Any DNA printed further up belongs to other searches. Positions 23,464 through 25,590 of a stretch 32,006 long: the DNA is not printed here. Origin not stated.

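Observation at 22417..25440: Low-GC divergent pair: reader-like+HNH nuclease and N-terminally extended Pif1 helicase, a candidate undescribed defence module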

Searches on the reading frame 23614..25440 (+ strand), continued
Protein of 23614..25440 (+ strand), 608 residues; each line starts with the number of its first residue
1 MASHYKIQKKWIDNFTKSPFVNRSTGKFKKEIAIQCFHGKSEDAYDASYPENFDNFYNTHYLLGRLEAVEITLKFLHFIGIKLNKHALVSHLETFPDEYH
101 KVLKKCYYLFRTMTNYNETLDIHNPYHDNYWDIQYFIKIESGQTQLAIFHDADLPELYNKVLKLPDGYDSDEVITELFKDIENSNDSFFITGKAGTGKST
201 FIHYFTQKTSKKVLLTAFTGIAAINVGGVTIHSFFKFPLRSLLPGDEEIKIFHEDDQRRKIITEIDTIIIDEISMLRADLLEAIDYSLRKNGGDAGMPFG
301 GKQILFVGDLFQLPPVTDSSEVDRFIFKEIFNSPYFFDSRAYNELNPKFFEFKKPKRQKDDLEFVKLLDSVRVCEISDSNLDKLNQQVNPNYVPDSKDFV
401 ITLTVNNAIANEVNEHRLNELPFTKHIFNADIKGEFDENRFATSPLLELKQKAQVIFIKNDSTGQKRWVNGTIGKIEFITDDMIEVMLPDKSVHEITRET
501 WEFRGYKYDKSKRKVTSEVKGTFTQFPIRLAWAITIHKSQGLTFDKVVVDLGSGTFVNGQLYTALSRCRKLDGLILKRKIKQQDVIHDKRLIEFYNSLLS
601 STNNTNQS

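Call 34: search_solved_structures(query=window:23614-25437:+, max_evalue=0.00001, show_alignments=1)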
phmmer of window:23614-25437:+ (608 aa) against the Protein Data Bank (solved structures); distinct sequences matched with E-value up to 0.00001: 20.
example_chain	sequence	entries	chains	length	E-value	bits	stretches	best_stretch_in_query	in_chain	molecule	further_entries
8bns_A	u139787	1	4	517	7.7e-108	364.8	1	176-596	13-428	AAA ATPase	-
8bnv_A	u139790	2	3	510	6.7e-95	322.1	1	182-597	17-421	AAA family ATPase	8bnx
5ftb_A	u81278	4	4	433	4.3e-76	260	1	176-601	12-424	TPR DOMAIN PROTEIN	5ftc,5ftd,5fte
5fhd_A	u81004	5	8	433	5.7e-76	259.6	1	176-601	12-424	Uncharacterized protein | ATP-dependent DNA helicase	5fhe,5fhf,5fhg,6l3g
5ftf_A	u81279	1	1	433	1.4e-75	258.3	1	176-601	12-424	TPR DOMAIN PROTEIN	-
7bil_A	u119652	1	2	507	1.2e-74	255.3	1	161-586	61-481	PIF1 helicase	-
7oar_A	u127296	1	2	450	1.4e-74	255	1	181-586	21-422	Pif1 helicase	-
6s3e_A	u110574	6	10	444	2.3e-74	254.3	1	181-586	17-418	PIF1 helicase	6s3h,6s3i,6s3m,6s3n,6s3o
6s3p_A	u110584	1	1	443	2.8e-74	254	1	182-586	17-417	PIF1 helicase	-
6xzt_A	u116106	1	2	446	7.8e-74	252.6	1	181-586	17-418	PIF1 helicase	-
7ada_A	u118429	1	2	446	4e-73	250.2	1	181-586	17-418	PIF1 helicase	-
5o6b_A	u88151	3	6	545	3.3e-46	161.3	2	178-505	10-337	ATP-dependent DNA helicase PIF1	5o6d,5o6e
8xak_A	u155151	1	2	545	3.4e-46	161.3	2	178-505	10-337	ATP-dependent DNA helicase PIF1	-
7otj_A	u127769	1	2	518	2.3e-42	148.6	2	184-483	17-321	ATP-dependent DNA helicase PIF1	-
9fb8_A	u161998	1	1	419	2.5e-41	145.2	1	186-598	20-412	ATP-dependent DNA helicase PIF1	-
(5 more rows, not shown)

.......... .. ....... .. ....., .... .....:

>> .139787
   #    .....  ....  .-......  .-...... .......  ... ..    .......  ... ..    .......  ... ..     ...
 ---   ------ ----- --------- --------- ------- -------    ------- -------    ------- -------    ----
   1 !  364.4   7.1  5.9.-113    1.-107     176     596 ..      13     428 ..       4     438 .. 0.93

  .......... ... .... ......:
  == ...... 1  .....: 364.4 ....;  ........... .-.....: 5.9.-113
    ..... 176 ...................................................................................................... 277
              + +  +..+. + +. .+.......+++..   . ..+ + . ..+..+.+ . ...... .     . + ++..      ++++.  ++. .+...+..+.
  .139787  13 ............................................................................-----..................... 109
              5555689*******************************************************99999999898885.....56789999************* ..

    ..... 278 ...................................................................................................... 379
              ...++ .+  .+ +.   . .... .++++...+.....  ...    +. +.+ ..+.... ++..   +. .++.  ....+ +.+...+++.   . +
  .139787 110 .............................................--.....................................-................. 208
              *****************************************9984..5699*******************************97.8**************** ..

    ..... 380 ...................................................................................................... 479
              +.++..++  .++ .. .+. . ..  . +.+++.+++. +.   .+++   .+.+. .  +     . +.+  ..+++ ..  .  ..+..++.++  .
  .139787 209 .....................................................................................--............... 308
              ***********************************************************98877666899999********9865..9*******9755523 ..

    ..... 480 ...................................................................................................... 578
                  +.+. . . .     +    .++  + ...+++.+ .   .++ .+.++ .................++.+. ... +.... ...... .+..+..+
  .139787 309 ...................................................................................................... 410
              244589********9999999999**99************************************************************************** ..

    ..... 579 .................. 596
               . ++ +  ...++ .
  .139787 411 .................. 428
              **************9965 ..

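Call 41: predict_structure(alignment_id=A2)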
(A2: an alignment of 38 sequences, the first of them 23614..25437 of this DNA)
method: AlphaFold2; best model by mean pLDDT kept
length: 608 residues; sequences in the alignment: 38
mean_pLDDT: 80.9   pTM: 0.70
mean pLDDT of the five models: 80.9, 79.2, 77.7, 77.2, 73.6
residues with pLDDT >= 90: 150; 70-90: 370; 50-70: 65; < 50: 23
segments of 3 or more residues with pLDDT < 50: 144-154, 157-161, 604-608
pLDDT, mean of each block of 10 residues (from residue 1): 80 93 88 91 86 92 89 95 92 85 90 82 86 87 50 47 68 90 93 73 86 82 67 79 79 84 92 83 93 92 90 57 74 84 91 65 79 82 91 75 82 88 88 69 76 85 74 86 84 85 75 75 88 78 80 65 82 89 75 82 43
secondary structure, 60 per line:
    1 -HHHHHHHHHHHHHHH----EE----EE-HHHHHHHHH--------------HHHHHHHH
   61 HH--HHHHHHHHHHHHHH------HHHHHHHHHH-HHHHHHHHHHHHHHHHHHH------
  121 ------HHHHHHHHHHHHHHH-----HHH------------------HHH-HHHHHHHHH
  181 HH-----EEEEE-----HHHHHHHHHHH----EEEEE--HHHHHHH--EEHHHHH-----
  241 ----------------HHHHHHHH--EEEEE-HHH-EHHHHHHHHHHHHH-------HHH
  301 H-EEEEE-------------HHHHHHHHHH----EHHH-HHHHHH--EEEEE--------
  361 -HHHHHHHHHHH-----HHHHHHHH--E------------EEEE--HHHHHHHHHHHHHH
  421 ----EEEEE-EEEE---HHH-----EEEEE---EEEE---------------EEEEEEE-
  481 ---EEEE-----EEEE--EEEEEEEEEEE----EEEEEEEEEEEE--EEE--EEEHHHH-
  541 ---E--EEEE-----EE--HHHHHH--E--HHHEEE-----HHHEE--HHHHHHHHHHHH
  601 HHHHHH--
elements in order: H2-16 H30-38 H53-62 H65-78 H85-94 H96-114 H127-141 H172-182 E188-192 H198-208 E213-217 H220-226 H231-235 H257-264 E267-271 H278-290 H298-301 E303-307 H321-330 H340-345 E348-352 H362-372 H378-385 E401-404 H407-420 E425-429 E431-434 E446-450 E454-457 E473-479 E484-487 E493-496 E499-509 E514-525 E528-530 E533-535 H536-539 E547-550 H560-565 E574-576 H589-606

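Call 47: fold_search(model_id=the predicted structure, library=pdb)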
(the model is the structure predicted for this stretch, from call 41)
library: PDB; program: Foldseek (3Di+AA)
matches with E <= 10: 1593; with E <= 0.001: 102
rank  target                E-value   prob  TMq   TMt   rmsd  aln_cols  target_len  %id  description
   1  5ftc                  1.3e-41  1.00  0.48  0.65   8.5       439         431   34  Crystal structure of Pif1 helicase from Bacteroides in complex with ADP (released 2016-02-03)
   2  5ftb                  5.6e-41  1.00  0.49  0.66   8.4       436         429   34  Crystal structure of Pif1 helicase from Bacteroides in complex with AMPPNP (released 2016-02-03)
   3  8bns_A                6.3e-41  1.00  0.50  0.67   8.4       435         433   41  Crystal structure of Pif1 from Sulfurihydrogenibium sp in complex with ADP (released 2023-03-22)
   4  5fhf                  7.0e-41  1.00  0.49  0.65   8.4       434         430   34  Crystal structure of Bacteroides sp Pif1 in complex with ADP-AlF4 (released 2016-03-30)
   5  6s3i_A                1.1e-40  1.00  0.64  0.89   2.8       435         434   34  Crystal structure of helicase Pif1 from Thermus oshimai in complex with ssDNA (dT)18 and ADP-MgF4 (released 2021-01-13)
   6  8bnx_A                1.1e-40  1.00  0.46  0.63   8.9       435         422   39  Crystal structure of Pif1 from Deferribacter desulfuricans in complex with AMPPNP (released 2023-03-08)
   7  5fhg_A                1.5e-40  1.00  0.47  0.63   8.7       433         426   34  Structure of unliganded Pif1 from Bacteroides sp (released 2016-03-30)
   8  7oar_A                1.9e-40  1.00  0.64  0.87   2.7       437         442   34  Crystal structure of helicase Pif1 from Thermus oshimai in complex with parallel G-quadruplex (released 2022-03-09)
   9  6l3g_A                6.9e-40  1.00  0.60  0.87   3.2       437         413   34  Structural Basis for DNA Unwinding at Forked dsDNA by two coordinating Pif1 helicases (released 2019-12-11)
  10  5fhd_A                1.8e-39  1.00  0.60  0.87   3.1       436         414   34  Structure of Bacteroides sp Pif1 complexed with tailed dsDNA resulting in ssDNA bound complex (released 2016-03-30)
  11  6s3h_A                2.9e-39  1.00  0.62  0.88   3.1       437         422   33  Crystal structure of helicase Pif1 from Thermus oshimai in complex with ADP-AlF4 and (dT)7ds11bp (released 2021-01-13)
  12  5ftf                  3.6e-39  1.00  0.49  0.65   8.5       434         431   34  Crystal structure of Pif1 helicase from Bacteroides double mutant L95C-I339C (released 2016-02-03)
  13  6l3g_B                4.3e-39  1.00  0.60  0.87   3.4       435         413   34  Structural Basis for DNA Unwinding at Forked dsDNA by two coordinating Pif1 helicases (released 2019-12-11)
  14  5fhe_A                4.6e-39  1.00  0.61  0.86   3.7       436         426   34  Crystal structure of Bacteroides Pif1 bound to ssDNA (released 2016-03-30)
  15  8bnx_B                4.8e-39  1.00  0.45  0.63   9.0       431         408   40  Crystal structure of Pif1 from Deferribacter desulfuricans in complex with AMPPNP (released 2023-03-08)
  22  7oar_B                4.4e-35  1.00  0.59  0.85   4.5       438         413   32  Crystal structure of helicase Pif1 from Thermus oshimai in complex with parallel G-quadruplex (released 2022-03-09)
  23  5fhd_B                2.1e-34  1.00  0.56  0.82   4.1       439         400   33  Structure of Bacteroides sp Pif1 complexed with tailed dsDNA resulting in ssDNA bound complex (released 2016-03-30)
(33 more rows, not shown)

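Call 59: find_encoding_contigs(protein=P0131, flank=6000, max_places=2)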
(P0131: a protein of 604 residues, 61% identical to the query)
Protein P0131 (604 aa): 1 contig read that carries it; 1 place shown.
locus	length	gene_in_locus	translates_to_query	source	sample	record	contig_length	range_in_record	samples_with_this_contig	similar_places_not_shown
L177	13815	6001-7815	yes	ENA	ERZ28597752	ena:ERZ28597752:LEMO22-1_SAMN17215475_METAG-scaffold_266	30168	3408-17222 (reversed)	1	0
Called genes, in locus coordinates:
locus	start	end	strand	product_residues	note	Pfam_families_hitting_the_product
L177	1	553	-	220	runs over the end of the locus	PF03796:DnaB_C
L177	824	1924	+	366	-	PF14281:PDDEXK_4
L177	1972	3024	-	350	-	PF10117:McrBC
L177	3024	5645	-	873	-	PF28530:DUF8426, PF01878:EVE, PF01695:IstB_IS21, PF20720:nSTAND3 (weak), PF07728:AAA_5, PF28529:McrB_lid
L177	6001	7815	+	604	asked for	PF02689:Herpes_Helicase (faint), PF05970:PIF1, PF13245:AAA_19, PF13479:AAA_24 (weak), PF13604:AAA_30 (weak), PF13538:UvrD_C_2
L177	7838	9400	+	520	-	PF12161:HsdM_N, PF02384:N6_Mtase, PF05175:MTS (weak)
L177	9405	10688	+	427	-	PF01420:Methylase_S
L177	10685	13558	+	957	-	PF04313:HSDR_N, PF00270:DEAD, PF04851:ResIII, PF18766:SWI2_SNF2, PF22679:T1R_D3-like, PF12008:EcoR124_C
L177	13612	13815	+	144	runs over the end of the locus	-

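Call 60: find_encoding_contigs(protein=P0125, flank=6000, max_places=2)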
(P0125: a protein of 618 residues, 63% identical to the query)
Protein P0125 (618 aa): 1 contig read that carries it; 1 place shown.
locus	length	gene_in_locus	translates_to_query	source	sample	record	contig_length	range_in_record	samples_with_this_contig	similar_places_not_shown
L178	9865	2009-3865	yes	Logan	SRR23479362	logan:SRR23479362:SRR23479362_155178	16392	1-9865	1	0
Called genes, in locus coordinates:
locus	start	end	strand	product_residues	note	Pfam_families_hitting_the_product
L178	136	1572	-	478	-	PF02225:PA, PF04389:Peptidase_M28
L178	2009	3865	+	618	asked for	PF02689:Herpes_Helicase (faint), PF05970:PIF1, PF13245:AAA_19, PF13604:AAA_30, PF13479:AAA_24 (weak), PF13538:UvrD_C_2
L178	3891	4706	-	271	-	PF13460:NAD_binding_10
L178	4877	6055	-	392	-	PF14054:DUF4249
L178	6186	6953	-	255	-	PF06439:3keto-disac_hyd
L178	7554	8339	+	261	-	-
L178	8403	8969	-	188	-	PF00027:cNMP_binding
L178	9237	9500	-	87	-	-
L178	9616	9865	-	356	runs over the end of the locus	PF13379:NMT1_2, PF12974:Phosphonate-bd, PF09084:NMT1, PF16868:NMT1_3 (faint)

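Call 61: find_related_loci(query=A2, collection=viral_contigs, flank=8000)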
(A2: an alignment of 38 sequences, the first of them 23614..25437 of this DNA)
Query A2 (608 aa) in viral_contigs; peptide patterns used: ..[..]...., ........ (x = any residue, [..] = any of these).
597 stretches matched a pattern (row limit reached: there are more); 529 encode a relative of the query (tblastn E <= 1e-3); the best 80 are kept; 80 distinct loci.
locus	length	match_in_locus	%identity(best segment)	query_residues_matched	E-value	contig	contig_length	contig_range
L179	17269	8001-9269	42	171-595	2e-95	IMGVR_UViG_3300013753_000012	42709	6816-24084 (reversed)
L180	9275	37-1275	40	181-594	6e-95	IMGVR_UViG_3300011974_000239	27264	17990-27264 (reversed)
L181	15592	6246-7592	41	157-594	9e-94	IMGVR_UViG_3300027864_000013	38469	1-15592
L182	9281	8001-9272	40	177-603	2e-93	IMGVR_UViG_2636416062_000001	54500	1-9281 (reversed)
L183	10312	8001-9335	42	177-606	2e-93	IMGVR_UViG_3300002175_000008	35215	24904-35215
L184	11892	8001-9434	38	117-598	7e-92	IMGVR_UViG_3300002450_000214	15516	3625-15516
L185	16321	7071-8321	40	162-593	4e-89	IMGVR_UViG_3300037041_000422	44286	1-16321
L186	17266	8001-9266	39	174-597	5e-87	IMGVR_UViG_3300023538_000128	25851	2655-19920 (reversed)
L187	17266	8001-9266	38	174-597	2e-86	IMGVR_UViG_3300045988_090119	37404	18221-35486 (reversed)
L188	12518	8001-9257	39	164-598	9e-87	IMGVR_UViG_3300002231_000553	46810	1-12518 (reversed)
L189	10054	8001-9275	39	174-594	2e-86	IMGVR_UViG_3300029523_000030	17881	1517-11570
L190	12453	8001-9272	40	153-593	4e-86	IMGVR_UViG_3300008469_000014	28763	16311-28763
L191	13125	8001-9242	40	172-600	8e-86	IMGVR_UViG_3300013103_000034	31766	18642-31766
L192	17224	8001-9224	38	189-596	3e-85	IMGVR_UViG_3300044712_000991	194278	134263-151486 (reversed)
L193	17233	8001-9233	40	172-595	8e-85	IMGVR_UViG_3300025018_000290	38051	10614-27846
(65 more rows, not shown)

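Call 63: find_encoding_contigs(protein=P0137, flank=7000, max_places=1)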
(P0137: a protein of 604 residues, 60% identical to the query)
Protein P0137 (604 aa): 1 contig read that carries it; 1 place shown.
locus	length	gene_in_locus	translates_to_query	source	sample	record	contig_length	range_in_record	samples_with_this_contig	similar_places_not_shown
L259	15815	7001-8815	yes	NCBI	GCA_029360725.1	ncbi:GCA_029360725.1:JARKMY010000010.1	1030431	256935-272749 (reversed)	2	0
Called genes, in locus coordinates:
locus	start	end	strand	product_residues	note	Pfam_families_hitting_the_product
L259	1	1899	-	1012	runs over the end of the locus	PF18911:PKD_4 (weak), PF22352:K319L-like_PKD, PF18962:Por_Secre_tail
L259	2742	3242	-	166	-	-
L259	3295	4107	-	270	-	PF20240:DUF6597, PF12833:HTH_18, PF00165:HTH_AraC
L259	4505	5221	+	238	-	-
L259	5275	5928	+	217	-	PF04893:Yip1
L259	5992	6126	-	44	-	-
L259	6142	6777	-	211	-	PF19578:DUF6090 (weak)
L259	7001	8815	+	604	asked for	PF02689:Herpes_Helicase (faint), PF05970:PIF1, PF13245:AAA_19, PF13604:AAA_30, PF13538:UvrD_C_2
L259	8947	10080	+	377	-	PF14281:PDDEXK_4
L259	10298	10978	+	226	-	-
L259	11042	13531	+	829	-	PF12161:HsdM_N, PF02384:N6_Mtase, PF07669:Eco57I (weak)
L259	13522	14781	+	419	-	PF01420:Methylase_S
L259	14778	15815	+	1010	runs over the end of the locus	PF04313:HSDR_N, PF04851:ResIII, PF18766:SWI2_SNF2, PF22679:T1R_D3-like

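Call 64: find_encoding_contigs(protein=P0143, flank=7000, max_places=1)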
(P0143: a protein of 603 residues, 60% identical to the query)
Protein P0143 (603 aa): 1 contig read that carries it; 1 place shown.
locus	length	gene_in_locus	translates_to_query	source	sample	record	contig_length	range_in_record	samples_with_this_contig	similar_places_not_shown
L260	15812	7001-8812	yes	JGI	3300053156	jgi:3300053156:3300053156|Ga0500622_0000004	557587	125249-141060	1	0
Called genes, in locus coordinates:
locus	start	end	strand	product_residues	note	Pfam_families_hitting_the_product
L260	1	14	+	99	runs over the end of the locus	PF01638:HxlR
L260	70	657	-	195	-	PF00027:cNMP_binding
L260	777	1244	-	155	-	PF12680:SnoaL_2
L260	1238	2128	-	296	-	PF00753:Lactamase_B (weak)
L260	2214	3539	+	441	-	PF00270:DEAD, PF04851:ResIII, PF00271:Helicase_C, PF03880:DbpA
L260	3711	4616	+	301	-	PF01370:Epimerase, PF05368:NmrA, PF13460:NAD_binding_10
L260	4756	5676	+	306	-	PF12833:HTH_18, PF00165:HTH_AraC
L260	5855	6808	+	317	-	PF20434:BD-FAE (faint), PF07859:Abhydrolase_3 (weak)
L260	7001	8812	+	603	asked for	PF02689:Herpes_Helicase (faint), PF05970:PIF1, PF13245:AAA_19, PF13604:AAA_30, PF13538:UvrD_C_2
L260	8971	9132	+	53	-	PF03880:DbpA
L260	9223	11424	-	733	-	-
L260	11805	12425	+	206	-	-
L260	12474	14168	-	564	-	-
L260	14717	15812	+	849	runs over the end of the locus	PF04616:Glyco_hydro_43, PF00652:Ricin_B_lectin, PF14200:RicinB_lectin_2, PF00652:Ricin_B_lectin, PF14200:RicinB_lectin_2, PF07691:PA14, PF18962:Por_Secre_tail (weak)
